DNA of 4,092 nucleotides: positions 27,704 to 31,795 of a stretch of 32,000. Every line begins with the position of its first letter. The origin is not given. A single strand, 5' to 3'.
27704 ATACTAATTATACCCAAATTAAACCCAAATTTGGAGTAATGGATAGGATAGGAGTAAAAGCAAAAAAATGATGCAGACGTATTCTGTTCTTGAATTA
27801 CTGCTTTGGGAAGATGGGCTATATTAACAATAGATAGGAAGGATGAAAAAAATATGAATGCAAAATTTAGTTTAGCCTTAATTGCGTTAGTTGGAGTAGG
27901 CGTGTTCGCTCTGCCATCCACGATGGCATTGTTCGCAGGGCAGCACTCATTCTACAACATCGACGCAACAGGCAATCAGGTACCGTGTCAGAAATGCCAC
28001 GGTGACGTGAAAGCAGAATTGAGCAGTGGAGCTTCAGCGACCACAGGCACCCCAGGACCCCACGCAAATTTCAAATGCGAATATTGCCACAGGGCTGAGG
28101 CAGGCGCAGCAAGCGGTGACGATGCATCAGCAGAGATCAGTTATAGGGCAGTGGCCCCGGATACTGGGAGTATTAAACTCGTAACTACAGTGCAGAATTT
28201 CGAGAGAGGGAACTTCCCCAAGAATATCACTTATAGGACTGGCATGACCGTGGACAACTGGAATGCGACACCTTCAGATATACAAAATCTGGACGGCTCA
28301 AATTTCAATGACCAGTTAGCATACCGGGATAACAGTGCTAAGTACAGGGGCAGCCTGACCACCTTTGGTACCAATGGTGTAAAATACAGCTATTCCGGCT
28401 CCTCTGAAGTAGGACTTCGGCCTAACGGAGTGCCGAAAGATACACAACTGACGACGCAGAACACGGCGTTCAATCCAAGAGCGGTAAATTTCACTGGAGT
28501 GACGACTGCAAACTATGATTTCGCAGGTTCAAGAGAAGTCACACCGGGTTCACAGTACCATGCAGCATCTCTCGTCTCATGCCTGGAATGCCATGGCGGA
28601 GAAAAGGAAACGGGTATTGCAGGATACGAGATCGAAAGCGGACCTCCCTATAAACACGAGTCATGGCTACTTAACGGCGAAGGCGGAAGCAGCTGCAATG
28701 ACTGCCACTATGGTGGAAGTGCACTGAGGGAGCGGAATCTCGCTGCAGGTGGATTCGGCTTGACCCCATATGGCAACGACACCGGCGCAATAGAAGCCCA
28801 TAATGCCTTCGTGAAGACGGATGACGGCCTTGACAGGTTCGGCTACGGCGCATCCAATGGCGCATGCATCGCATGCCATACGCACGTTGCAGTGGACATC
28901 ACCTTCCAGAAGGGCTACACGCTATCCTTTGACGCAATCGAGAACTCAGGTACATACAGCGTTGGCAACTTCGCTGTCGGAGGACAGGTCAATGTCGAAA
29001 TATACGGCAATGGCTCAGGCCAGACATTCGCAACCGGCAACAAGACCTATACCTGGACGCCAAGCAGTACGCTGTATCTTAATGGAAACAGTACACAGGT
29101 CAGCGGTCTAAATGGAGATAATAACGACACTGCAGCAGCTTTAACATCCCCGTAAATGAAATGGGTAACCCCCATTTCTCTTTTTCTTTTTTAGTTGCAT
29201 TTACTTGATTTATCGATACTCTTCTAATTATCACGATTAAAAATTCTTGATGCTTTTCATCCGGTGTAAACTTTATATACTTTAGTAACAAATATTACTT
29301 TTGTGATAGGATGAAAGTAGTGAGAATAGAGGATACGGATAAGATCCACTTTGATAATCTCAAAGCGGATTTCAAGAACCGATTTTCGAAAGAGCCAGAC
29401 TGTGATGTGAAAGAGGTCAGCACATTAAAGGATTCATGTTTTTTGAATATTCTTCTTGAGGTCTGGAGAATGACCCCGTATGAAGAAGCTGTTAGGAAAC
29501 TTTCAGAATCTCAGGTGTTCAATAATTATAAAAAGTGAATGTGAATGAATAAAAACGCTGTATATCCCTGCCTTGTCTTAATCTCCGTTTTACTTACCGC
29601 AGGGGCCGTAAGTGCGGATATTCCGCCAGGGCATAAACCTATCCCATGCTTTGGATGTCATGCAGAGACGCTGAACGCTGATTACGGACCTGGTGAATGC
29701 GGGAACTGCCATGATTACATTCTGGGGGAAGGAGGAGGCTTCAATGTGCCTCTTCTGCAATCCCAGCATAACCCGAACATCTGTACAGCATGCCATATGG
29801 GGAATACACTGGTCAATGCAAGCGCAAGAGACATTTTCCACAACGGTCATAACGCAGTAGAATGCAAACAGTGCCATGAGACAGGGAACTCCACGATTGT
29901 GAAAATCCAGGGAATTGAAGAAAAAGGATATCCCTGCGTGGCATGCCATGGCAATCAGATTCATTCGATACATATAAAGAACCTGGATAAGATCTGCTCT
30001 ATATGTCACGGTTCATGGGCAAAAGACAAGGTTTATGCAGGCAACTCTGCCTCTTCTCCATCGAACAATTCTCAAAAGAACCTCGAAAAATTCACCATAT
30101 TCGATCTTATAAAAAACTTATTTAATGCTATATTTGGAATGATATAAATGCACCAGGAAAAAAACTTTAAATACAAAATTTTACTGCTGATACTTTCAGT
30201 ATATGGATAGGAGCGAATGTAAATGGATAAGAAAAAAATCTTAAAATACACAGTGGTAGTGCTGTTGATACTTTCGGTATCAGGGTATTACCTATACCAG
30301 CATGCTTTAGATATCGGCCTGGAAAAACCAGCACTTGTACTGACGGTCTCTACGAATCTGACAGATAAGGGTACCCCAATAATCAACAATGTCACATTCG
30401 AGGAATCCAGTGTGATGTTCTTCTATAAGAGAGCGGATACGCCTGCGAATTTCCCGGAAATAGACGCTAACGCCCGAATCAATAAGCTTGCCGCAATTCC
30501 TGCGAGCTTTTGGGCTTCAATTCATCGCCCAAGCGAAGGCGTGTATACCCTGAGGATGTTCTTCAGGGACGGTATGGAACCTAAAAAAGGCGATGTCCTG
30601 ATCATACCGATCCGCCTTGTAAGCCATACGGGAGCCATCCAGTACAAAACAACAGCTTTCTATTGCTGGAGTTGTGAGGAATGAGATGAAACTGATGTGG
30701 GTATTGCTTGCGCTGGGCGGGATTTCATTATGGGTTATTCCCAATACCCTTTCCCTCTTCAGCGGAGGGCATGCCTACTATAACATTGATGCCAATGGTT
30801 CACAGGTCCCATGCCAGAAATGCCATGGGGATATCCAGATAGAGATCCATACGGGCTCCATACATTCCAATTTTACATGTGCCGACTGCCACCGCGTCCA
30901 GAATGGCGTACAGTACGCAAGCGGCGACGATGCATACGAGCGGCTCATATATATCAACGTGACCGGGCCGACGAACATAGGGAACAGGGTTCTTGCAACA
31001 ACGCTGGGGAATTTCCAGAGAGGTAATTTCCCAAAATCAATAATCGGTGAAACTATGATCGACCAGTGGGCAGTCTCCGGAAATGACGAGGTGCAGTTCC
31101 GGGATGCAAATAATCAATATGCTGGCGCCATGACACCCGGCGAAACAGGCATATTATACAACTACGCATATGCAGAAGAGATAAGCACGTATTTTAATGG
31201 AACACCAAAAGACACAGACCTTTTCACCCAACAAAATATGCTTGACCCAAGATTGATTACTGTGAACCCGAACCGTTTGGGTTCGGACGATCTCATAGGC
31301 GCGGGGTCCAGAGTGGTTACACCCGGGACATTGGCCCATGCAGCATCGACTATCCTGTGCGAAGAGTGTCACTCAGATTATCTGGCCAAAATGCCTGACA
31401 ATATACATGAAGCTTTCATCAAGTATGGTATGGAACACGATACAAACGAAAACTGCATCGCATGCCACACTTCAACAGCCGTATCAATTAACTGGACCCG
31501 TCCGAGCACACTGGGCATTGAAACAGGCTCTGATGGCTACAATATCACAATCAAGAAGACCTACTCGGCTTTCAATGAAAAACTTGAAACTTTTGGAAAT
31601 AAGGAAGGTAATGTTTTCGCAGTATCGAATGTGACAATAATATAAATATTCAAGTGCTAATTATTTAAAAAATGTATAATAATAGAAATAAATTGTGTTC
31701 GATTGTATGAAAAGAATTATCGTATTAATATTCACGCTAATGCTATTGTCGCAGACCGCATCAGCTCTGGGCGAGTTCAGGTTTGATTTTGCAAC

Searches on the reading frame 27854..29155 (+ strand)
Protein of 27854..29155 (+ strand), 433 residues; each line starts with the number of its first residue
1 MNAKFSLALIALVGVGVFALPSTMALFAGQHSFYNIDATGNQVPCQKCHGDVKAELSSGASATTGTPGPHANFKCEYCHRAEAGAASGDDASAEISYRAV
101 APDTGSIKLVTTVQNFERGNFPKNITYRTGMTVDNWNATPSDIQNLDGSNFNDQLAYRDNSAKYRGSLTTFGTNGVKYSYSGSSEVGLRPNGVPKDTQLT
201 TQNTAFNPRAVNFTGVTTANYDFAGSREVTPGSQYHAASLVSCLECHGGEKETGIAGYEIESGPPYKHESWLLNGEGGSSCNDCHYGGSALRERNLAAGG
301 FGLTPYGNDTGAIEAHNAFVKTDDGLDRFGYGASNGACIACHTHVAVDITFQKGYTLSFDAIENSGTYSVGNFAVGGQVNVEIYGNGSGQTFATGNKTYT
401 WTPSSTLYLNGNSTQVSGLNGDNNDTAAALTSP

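Call 10: search_solved_structures(query=window:27854-29155:+, max_evalue=1, show_alignments=2)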
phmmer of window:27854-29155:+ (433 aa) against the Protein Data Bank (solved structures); distinct sequences matched with E-value up to 1: 2.
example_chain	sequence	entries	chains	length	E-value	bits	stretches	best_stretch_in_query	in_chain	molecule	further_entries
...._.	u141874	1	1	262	1.5e-22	83.8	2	3-93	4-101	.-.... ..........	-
1sp3_A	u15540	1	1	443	0.058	15.9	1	27-81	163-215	cytochrome c, putative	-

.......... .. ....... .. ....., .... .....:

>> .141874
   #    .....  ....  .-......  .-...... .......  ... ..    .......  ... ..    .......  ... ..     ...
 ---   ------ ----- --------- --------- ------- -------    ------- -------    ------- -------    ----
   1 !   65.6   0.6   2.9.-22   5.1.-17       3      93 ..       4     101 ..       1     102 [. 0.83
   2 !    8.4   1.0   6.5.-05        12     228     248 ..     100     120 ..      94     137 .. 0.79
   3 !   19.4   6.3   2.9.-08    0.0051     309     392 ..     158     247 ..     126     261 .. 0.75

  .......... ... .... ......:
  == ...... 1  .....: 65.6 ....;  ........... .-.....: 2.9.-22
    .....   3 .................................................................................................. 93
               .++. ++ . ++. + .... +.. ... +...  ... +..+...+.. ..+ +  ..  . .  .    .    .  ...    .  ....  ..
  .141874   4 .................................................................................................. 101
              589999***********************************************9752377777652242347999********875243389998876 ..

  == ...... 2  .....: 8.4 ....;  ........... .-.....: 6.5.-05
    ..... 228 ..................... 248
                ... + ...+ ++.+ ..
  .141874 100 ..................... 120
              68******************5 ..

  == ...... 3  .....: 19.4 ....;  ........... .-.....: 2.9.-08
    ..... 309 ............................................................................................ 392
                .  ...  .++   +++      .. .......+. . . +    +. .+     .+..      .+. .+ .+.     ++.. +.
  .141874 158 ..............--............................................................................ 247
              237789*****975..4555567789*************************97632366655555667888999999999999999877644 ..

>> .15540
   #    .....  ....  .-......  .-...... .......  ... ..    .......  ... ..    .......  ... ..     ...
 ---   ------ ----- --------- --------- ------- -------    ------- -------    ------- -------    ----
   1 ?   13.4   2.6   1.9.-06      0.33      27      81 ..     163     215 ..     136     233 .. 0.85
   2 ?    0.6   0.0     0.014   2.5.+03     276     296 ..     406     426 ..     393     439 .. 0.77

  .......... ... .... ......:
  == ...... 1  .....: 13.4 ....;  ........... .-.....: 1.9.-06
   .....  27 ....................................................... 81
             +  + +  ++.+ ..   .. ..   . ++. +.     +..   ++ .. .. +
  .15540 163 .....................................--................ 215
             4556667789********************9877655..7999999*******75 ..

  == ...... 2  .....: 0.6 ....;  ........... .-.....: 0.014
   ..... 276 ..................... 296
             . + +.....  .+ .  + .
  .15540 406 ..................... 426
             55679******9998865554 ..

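Call 37: search_protein_families(library=ncbifam, proteins=[window:27854-29155:+], max_evalue=0.01)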
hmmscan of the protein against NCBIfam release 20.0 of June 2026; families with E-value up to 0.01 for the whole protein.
window:27854-29155:+ (433 aa): 2 families
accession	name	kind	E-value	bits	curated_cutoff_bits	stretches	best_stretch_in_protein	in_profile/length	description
TIGR03508.1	decahem_SO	subfamily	5.9e-05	22.7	192.2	0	26-82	17-80/258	DmsE family decaheme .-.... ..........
NF008659.0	PRK11659.1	equivalog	0.0066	16.1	184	0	27-63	60-96/188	cytochrome c nitrite reductase pentaheme subunit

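Call 56: search_protein_families(library=pfam, proteins=[window:27854-29155:+], max_evalue=0.001)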
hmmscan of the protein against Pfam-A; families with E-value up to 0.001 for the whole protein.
window:27854-29155:+ (433 aa): 3 families
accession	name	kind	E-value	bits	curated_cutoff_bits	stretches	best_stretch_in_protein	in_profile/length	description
PF14522.11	Cytochrome_C7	-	5.2e-08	33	24.8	0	234-343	6-67/67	Cytochrome c7 and related cytochrome c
PF14537.11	Cytochrom_c3_2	-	9.8e-07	29.6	25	0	39-81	23-66/79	Cytochrome c3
PF22113.1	Mtrc-MtrF_II-IV_dom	-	1.2e-06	28.6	30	0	45-82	9-166/176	Outer membrane cytochrome MtrC/MtrF-like, domains II/IV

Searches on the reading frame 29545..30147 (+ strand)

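Call 56: search_protein_families(library=pfam, proteins=[window:29545-30147:+], max_evalue=0.001)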
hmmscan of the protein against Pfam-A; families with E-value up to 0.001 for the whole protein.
window:29545-30147:+ (200 aa): 3 families
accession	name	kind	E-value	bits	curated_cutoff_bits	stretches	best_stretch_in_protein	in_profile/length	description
PF14522.11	Cytochrome_C7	-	7.2e-07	29.4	24.8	0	76-135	12-66/67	Cytochrome c7 and related cytochrome c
PF02085.21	Cytochrom_CIII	-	1.6e-05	25.6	22.9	0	97-162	23-89/101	Class III cytochrome C family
PF14537.11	Cytochrom_c3_2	-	2.1e-05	25.4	25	0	126-177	4-55/79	Cytochrome c3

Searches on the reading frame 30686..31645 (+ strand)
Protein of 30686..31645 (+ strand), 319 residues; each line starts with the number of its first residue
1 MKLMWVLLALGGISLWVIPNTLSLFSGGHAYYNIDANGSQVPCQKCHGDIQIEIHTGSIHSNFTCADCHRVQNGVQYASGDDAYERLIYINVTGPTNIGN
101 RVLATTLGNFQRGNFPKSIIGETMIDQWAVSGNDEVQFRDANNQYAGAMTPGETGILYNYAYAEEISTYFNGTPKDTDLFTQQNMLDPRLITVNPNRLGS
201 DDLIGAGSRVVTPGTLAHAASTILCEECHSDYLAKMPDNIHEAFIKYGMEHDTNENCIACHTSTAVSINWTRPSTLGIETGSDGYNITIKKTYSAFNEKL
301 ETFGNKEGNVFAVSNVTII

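Call 37: search_protein_families(library=ncbifam, proteins=[window:30686-31645:+], max_evalue=0.01)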
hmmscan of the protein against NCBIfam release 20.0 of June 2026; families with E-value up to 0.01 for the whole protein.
window:30686-31645:+ (319 aa): 3 families
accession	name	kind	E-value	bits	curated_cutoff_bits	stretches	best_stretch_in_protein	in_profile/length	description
NF041028.1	decahem_GSU2203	exception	1.4e-07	31.1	325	1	224-269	38-82/317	GSU2203 family decaheme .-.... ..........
TIGR03508.1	decahem_SO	subfamily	0.00013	21.5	192.2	0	224-263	4-43/258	DmsE family decaheme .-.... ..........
TIGR03153.1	cytochr_NrfH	equivalog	0.00055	20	134.2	0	42-70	104-134/138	cytochrome c nitrite reductase small subunit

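Call 56: search_protein_families(library=pfam, proteins=[window:30686-31645:+], max_evalue=0.001)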
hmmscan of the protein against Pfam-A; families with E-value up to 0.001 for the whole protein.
window:30686-31645:+ (319 aa): 4 families
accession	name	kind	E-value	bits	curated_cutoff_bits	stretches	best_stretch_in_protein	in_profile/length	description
PF22113.1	Mtrc-MtrF_II-IV_dom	-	4.3e-09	36.6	30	2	42-75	8-41/176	Outer membrane cytochrome MtrC/MtrF-like, domains II/IV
PF14522.11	Cytochrome_C7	-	1.3e-07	31.8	24.8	1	218-265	8-52/67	Cytochrome c7 and related cytochrome c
PF14537.11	Cytochrom_c3_2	-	0.0004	21.2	25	0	39-76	5-40/79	Cytochrome c3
PF22678.1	Cytochrom_c_NrfB-like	-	0.00045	21.1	27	0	225-271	1-51/89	Cytochrome c-type protein NrfB-like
